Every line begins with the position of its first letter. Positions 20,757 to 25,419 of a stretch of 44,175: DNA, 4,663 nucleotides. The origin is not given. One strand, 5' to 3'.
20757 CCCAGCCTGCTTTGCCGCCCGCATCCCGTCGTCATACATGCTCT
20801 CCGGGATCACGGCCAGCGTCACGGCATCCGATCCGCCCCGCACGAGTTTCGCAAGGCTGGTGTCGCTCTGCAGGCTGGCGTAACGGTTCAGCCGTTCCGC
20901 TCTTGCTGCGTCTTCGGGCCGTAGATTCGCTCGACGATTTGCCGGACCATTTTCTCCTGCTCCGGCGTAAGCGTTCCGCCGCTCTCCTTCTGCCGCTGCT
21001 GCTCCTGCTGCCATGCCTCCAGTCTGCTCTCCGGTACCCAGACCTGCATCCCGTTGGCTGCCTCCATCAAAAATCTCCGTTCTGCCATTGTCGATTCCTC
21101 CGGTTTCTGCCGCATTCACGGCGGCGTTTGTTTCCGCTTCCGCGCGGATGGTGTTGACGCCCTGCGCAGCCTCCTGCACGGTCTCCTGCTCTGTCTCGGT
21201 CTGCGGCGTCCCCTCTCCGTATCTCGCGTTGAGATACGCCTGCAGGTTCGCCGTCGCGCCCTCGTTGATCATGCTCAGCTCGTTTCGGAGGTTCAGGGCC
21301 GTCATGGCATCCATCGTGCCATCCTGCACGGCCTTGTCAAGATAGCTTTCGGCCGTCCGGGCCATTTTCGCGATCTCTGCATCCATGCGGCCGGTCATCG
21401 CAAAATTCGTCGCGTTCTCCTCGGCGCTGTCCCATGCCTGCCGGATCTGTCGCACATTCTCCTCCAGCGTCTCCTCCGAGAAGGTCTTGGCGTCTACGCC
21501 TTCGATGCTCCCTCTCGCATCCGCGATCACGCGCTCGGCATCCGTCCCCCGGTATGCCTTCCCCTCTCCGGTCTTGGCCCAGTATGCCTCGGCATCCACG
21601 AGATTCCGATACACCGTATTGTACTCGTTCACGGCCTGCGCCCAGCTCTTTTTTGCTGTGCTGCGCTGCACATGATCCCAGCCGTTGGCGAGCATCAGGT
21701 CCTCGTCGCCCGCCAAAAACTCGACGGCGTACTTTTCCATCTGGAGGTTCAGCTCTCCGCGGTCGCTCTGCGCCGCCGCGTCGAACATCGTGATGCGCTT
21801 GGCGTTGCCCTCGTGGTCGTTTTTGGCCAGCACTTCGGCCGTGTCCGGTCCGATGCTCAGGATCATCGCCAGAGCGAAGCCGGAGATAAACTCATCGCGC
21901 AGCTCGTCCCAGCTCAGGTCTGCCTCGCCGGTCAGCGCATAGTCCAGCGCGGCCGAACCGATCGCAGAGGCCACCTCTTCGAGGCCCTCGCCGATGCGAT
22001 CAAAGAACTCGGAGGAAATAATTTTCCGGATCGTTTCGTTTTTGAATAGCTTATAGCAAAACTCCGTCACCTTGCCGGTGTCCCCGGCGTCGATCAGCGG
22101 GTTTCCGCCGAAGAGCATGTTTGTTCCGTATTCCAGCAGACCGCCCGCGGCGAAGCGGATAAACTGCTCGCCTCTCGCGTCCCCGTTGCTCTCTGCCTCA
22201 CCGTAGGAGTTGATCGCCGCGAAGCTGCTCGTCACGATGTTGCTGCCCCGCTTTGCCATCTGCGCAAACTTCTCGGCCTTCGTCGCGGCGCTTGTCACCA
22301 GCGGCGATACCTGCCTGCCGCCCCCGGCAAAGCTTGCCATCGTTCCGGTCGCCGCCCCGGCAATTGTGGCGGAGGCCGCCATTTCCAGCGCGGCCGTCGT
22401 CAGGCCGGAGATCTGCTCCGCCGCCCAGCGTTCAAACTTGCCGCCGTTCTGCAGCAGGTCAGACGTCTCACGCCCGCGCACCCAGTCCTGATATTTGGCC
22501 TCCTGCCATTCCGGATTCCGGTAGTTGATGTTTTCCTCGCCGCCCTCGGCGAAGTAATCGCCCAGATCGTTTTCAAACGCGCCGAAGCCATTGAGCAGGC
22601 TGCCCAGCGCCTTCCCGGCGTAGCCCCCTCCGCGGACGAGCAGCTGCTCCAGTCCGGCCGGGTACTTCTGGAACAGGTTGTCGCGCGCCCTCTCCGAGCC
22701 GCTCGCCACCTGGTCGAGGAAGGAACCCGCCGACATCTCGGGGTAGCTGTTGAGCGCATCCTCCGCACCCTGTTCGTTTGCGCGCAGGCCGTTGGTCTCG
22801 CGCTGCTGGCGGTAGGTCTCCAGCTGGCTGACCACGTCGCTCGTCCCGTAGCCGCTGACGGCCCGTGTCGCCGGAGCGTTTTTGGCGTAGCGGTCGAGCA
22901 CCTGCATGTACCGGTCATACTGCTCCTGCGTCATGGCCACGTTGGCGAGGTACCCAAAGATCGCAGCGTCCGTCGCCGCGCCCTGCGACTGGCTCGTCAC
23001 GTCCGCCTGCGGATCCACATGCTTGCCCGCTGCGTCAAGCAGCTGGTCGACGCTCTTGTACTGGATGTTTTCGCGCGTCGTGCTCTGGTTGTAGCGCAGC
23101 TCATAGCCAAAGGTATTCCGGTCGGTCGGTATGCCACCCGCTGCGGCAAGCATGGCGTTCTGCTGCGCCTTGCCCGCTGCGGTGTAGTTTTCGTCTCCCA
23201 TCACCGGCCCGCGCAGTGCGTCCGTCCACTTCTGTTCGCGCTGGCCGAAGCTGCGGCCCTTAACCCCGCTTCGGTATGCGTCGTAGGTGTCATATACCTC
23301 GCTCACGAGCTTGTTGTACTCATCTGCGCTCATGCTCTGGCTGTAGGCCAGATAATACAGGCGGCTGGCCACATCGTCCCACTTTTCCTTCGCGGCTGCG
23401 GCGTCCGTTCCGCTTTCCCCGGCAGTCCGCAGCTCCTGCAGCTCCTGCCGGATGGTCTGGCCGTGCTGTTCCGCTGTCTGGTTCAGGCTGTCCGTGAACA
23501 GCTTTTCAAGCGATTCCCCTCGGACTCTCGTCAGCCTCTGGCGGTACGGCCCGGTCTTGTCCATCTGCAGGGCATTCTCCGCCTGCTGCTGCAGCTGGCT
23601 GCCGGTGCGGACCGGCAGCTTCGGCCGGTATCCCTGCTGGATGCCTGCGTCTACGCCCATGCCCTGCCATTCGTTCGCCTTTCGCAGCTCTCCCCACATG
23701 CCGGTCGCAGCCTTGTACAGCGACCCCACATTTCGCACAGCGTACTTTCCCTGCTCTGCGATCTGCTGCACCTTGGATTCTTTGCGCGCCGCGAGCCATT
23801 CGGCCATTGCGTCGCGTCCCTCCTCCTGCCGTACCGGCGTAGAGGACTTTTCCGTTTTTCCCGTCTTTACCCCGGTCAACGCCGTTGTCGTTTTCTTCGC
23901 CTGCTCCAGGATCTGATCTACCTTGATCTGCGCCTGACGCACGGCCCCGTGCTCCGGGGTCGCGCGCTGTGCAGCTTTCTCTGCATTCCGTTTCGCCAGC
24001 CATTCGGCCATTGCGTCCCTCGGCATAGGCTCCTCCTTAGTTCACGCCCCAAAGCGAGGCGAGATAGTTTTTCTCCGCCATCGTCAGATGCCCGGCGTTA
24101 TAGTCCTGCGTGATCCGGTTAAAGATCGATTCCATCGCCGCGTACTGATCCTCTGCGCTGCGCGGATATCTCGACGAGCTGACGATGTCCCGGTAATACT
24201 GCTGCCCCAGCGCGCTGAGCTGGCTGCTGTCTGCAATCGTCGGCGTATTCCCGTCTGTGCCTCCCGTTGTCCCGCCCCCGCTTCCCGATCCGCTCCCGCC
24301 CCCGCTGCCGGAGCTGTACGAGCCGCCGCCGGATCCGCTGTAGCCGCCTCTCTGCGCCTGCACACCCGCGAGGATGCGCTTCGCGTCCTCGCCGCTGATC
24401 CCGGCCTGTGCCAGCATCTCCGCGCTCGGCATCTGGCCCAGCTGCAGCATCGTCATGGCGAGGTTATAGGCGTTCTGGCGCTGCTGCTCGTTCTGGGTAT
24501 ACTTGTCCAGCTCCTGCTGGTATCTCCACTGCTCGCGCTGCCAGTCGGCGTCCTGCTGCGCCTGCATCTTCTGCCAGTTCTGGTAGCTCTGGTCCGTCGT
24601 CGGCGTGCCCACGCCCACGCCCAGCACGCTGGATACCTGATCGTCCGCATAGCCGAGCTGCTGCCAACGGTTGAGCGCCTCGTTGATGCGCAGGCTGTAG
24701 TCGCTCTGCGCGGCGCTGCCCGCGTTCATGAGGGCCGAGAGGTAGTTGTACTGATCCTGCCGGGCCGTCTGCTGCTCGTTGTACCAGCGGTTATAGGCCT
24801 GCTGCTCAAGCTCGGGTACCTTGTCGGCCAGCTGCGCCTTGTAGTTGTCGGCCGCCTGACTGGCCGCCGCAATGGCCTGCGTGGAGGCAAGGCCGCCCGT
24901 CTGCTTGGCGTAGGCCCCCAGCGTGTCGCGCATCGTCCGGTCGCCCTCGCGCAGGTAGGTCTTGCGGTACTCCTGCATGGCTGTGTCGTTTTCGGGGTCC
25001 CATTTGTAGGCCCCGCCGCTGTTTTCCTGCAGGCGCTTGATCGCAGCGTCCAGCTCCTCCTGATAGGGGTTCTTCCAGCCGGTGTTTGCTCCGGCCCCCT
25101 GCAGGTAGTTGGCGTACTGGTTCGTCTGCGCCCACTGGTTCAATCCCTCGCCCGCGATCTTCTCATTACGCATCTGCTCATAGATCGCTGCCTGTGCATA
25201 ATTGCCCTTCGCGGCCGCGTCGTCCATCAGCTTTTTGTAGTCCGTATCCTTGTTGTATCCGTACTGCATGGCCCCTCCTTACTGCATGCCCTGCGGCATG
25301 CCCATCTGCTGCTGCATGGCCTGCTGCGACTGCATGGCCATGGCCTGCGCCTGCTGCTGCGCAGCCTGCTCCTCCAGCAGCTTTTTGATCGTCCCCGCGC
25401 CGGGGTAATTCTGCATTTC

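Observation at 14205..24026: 3273-aa giant ORF (about 22% of the genome) with two HExxH motifs and a repeat-rich tail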

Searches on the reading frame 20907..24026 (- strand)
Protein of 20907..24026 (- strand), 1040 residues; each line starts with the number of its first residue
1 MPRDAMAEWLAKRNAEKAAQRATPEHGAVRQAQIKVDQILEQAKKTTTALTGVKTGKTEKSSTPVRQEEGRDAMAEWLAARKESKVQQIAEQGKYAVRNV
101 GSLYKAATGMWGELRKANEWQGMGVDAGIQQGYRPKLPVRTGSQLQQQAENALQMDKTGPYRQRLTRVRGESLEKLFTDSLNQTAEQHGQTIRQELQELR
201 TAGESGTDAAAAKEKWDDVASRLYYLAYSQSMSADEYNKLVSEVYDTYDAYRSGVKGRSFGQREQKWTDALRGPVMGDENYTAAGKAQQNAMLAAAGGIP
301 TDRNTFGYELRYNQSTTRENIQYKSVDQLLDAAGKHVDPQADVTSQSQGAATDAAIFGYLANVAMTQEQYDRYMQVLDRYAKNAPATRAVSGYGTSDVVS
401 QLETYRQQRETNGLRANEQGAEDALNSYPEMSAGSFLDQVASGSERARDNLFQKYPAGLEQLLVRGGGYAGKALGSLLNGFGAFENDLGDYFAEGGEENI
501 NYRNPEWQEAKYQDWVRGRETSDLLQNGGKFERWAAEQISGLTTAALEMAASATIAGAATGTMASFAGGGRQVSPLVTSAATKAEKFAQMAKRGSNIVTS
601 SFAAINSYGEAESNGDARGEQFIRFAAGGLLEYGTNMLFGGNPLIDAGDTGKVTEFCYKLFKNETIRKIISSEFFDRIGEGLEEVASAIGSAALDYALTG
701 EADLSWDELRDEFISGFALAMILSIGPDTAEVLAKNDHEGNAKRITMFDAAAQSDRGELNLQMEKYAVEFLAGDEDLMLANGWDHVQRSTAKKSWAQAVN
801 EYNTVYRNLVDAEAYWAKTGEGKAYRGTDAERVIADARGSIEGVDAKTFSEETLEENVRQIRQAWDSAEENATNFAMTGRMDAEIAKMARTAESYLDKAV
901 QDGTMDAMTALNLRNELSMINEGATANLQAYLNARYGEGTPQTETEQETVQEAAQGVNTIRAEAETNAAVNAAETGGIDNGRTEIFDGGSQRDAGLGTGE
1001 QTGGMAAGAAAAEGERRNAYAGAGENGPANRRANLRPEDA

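Call 28: search_solved_structures(query=window:20907-24026:-, max_evalue=1)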
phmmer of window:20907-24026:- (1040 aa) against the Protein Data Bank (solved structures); distinct sequences matched with E-value up to 1: 2.
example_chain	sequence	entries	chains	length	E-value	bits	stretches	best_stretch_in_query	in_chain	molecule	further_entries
9cmw_C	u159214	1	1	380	0.085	14.2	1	90-174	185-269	Outer membrane protein assembly factor bamC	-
6xm2_B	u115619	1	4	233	0.68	11.2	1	509-593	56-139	4A11.v7 heavy chain Fab (VH-CH1) IgG1 humanized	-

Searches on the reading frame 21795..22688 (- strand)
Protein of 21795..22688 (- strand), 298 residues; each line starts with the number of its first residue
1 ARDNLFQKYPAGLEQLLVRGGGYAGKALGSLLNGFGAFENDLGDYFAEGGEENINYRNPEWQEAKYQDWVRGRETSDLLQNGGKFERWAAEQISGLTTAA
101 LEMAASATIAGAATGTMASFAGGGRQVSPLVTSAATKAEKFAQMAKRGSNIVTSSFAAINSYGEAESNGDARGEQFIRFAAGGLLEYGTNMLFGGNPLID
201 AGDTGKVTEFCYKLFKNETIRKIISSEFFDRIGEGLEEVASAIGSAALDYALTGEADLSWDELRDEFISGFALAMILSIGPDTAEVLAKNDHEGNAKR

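Call 89: search_solved_structures(query=A6, max_evalue=10, show_alignments=1)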
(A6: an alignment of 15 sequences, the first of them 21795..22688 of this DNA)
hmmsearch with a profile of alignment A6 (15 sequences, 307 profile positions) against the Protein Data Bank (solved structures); distinct sequences matched with E-value up to 10: 7.
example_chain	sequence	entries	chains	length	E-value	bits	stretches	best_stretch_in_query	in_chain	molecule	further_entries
29vf_O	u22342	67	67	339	0.021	17.8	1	63-136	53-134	TATA-box-binding protein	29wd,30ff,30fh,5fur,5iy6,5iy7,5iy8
7n6g_5I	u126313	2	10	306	0.28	14.1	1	31-164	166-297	FAP119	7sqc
1nt2_B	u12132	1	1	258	0.42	13.5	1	41-134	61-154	conserved hypothetical protein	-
7qco_L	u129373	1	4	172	0.77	12.7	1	254-291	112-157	Photosystem I reaction center subunit XI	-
9mn2_A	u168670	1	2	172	0.97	12.3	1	9-115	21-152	IgA FC receptor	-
8rz0_A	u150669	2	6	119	3.4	10.5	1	41-119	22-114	RH5-34EM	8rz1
4tql_A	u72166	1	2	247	5.1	10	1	4-122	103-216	Three helix bundle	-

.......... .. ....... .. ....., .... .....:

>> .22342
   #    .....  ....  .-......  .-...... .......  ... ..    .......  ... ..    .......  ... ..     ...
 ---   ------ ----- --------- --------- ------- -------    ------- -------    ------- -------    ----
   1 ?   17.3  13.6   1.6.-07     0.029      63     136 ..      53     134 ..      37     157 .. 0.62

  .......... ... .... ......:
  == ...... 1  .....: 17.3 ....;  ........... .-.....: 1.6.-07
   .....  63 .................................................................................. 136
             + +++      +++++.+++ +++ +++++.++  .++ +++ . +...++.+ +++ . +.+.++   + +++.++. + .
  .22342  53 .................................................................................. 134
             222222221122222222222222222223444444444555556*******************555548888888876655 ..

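Call 90: search_protein_families(library=pfam, alignment_id=A6, max_evalue=0.1)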
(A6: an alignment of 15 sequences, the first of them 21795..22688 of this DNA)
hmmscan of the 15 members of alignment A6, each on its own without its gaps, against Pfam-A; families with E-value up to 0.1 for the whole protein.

A. member 1, window:21795-22688:- (298 aa): 0 families

B. families by the number of members that match (of 15 scanned): 8 families
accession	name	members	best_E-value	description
PF01923.23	Cob_adeno_trans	1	0.0076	Cobalamin adenosyltransferase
PF09278.17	MerR-DNA-bind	1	0.042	MerR, DNA binding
PF06810.17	Phage_scaffold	1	0.053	Phage capsid assembly scaffolding protein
PF14973.11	TINF2_N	1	0.058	TERF1-interacting nuclear factor 2 N-terminus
PF00557.29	Peptidase_M24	1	0.066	Metallopeptidase family M24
PF00038.26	Filament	1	0.077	Intermediate filament protein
PF18090.7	SoPB_HTH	1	0.08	Centromere-binding protein HTH domain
PF08687.16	ASD2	1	0.088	Apx/Shroom domain ASD2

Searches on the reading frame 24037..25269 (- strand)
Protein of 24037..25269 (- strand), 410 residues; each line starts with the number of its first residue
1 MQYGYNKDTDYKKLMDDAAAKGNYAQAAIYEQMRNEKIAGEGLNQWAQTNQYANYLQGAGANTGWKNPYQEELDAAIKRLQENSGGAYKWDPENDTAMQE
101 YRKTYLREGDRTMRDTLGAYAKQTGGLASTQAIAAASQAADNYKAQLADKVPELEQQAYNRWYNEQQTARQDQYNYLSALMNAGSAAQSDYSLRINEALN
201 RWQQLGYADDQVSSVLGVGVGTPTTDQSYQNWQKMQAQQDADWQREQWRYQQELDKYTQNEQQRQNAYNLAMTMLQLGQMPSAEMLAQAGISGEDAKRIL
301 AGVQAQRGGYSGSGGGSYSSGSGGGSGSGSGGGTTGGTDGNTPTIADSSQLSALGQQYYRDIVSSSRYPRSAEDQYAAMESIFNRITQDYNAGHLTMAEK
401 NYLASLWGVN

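Call 6: search_protein_families(library=pfam, proteins=[window:24037-25269:-], max_evalue=0.01)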
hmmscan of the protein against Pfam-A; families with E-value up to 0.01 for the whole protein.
window:24037-25269:- (410 aa): 0 families

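Call 10: search_protein_families(library=phrogs, proteins=[window:24037-25269:-], max_evalue=0.001)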
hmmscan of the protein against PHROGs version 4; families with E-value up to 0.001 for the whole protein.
window:24037-25269:- (410 aa): 0 families

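Call 105: search_protein_families(library=ncbifam, proteins=[window:24037-25269:-], max_evalue=0.01)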
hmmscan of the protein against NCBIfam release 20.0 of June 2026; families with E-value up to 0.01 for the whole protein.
window:24037-25269:- (410 aa): 0 families
